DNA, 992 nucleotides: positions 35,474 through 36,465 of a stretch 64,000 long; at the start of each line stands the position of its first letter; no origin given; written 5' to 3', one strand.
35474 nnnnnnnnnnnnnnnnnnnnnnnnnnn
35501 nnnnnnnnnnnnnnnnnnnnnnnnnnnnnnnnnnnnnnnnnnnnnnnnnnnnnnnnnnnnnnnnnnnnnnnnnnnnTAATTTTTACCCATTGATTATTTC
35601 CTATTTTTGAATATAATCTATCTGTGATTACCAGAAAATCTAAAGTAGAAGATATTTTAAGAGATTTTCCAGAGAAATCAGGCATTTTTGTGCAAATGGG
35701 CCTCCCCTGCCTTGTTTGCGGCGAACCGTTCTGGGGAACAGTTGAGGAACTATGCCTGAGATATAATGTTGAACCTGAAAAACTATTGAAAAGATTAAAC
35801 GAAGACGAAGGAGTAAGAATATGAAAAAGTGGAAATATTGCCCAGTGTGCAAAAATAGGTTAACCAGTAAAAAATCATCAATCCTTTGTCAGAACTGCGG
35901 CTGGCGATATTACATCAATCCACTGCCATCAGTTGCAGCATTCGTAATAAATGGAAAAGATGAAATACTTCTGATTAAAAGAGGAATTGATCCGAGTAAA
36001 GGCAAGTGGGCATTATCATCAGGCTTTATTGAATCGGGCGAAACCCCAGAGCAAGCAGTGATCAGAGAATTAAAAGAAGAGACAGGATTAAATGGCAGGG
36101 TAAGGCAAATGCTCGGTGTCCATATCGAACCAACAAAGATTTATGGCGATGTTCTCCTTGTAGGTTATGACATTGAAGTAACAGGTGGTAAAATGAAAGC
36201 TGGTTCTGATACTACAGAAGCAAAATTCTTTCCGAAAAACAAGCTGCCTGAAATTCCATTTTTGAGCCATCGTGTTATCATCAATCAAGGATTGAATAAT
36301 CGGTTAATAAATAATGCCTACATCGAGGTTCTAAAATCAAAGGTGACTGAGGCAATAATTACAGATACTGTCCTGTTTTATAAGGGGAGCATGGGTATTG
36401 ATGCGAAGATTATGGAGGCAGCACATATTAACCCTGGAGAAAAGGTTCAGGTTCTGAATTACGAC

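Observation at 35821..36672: NUDIX hydrolase fused to pyruvoyl-dependent aspartate 1-decarboxylase (PanD) in one polypeptide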

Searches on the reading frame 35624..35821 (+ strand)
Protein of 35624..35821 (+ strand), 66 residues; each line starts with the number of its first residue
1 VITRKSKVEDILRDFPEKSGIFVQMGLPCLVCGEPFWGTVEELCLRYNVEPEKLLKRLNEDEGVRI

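Call 9: search_protein_families(library=pfam, proteins=[window:35624-35821:+], max_evalue=0.001)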
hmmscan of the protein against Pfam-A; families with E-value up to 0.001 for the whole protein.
window:35624-35821:+ (66 aa): 1 family
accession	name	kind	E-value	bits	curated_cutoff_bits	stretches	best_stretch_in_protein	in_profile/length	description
PF08984.16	DUF1858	-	1e-06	29.2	32.2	1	2-55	1-59/59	Domain of unknown function (DUF1858)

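Call 22: search_protein_families(library=ncbifam, proteins=[window:35624-35821:+], max_evalue=0.01)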
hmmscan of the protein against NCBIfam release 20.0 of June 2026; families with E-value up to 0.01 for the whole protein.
window:35624-35821:+ (66 aa): 2 families
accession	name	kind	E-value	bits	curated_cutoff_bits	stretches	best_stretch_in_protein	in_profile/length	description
TIGR03980.1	prismane_assoc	subfamily_domain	1.3e-10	41.1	44.95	1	2-59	1-58/58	hybrid cluster protein-associated redox disulfide domain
NF009777.0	PRK13276.1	equivalog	0.0021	17.9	259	1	1-60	1-58/224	iron-sulfur cluster repair di-iron protein ScdA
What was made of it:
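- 35624..35824 (+): Upstream DUF1858 gene (66 aa, CxxC); its stop overlaps the fusion start (ATGA). PF08984 and TIGR03980, both below their cutoffs (calls 9, 22).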

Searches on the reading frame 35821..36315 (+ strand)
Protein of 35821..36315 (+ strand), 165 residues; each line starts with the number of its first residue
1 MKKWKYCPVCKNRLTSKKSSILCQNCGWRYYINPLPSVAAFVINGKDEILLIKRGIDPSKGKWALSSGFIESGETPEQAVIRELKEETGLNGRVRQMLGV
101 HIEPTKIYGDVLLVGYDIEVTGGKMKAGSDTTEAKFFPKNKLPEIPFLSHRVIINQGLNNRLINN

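Call 63: search_solved_structures(query=window:35821-36315:+, max_evalue=1e-7, show_alignments=5)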
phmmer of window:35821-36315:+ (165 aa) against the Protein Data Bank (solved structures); distinct sequences matched with E-value up to 1e-7: 14.
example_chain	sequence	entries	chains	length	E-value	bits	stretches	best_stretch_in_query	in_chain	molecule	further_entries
3smd_A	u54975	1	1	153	9.9e-13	51.6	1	35-145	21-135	MutT/NUDIX family protein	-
2yyh_A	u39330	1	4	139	6e-11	45.8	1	49-154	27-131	8-OXO-dGTPase domain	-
5iw4_A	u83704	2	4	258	6.3e-11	45.7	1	3-146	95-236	NADH pyrophosphatase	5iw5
1vk6_A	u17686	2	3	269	7.1e-11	45.5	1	3-146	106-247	NADH pyrophosphatase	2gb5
3cng_A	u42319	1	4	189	1.3e-10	44.7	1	21-105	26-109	NUDIX hydrolase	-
5isy_A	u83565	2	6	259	1.7e-10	44.3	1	3-146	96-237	NADH pyrophosphatase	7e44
3gg6_A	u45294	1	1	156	1.9e-09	40.9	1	38-153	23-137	Nucleoside diphosphate-linked moiety X motif 18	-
3id9_A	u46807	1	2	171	2.3e-09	40.6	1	25-106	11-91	MutT/NUDIX family protein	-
3q1p_A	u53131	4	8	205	3.4e-09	40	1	33-147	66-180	Phosphohydrolase (MutT/nudix family protein)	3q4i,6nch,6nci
2qjt_B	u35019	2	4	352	1.6e-08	37.8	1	38-97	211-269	Nicotinamide-nucleotide adenylyltransferase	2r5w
4hvy_A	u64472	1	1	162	1.8e-08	37.7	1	38-153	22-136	Nucleoside diphosphate-linked moiety X motif 18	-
3ees_A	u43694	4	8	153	2.1e-08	37.5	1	35-127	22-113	Probable pyrophosphohydrolase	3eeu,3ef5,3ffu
4hfq_A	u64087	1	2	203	8.6e-08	35.5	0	30-145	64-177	MutT/nudix family protein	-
1sjy_A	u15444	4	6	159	9.7e-08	35.3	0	38-102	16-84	MutT/nudix family protein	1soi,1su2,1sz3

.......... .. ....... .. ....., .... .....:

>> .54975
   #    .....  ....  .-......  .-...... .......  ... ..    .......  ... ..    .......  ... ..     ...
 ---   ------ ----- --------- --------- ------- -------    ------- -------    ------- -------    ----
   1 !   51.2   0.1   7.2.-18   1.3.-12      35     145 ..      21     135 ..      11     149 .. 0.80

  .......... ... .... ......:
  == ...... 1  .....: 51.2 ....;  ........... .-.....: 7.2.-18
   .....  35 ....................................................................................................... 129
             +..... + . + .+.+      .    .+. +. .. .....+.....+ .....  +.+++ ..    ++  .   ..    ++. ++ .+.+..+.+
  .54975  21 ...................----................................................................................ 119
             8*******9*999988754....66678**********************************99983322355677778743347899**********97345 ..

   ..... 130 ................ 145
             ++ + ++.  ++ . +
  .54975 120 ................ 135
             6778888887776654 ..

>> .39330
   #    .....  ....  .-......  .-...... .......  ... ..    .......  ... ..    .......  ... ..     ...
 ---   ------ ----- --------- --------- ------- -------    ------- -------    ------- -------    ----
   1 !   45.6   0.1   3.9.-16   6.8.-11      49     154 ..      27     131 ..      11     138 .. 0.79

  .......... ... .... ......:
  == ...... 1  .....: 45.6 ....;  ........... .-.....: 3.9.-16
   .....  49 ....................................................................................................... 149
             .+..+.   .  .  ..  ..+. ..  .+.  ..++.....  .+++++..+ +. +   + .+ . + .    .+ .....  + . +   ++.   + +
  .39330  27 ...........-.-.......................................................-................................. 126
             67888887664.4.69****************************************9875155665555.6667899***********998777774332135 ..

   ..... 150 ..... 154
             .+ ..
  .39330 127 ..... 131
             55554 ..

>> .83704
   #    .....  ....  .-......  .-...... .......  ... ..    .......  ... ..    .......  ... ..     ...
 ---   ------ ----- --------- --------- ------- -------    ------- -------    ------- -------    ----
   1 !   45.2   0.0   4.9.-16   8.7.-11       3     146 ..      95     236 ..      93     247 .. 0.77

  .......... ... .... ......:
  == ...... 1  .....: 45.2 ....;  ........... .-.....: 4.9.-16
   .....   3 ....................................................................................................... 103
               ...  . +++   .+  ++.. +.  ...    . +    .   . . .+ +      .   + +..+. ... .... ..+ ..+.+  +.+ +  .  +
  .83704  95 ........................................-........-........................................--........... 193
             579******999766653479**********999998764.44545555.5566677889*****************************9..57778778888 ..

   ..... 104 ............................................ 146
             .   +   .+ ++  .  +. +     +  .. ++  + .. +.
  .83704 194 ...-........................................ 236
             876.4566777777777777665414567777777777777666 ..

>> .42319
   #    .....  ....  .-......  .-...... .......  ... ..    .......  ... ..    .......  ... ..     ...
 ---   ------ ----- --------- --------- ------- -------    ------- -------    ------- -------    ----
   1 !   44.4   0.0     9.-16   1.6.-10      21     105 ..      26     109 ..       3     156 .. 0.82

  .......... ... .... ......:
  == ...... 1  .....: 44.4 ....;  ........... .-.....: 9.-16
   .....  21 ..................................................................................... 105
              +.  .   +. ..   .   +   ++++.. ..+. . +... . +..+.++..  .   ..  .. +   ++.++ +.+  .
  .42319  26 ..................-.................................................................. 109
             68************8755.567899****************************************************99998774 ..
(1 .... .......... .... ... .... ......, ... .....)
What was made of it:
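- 35833..35922 (+): N-terminal zinc ribbon (residues 5-34; C7, C10, C23, C26) followed by the YxNP motif. The region aligns with the zinc-binding region of E. coli NudC, residues 95-130 (call 63).
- On NudC-type NAD(H) pyrophosphatase (NF001299): The alignment begins at NudC residue 95 (call 63).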
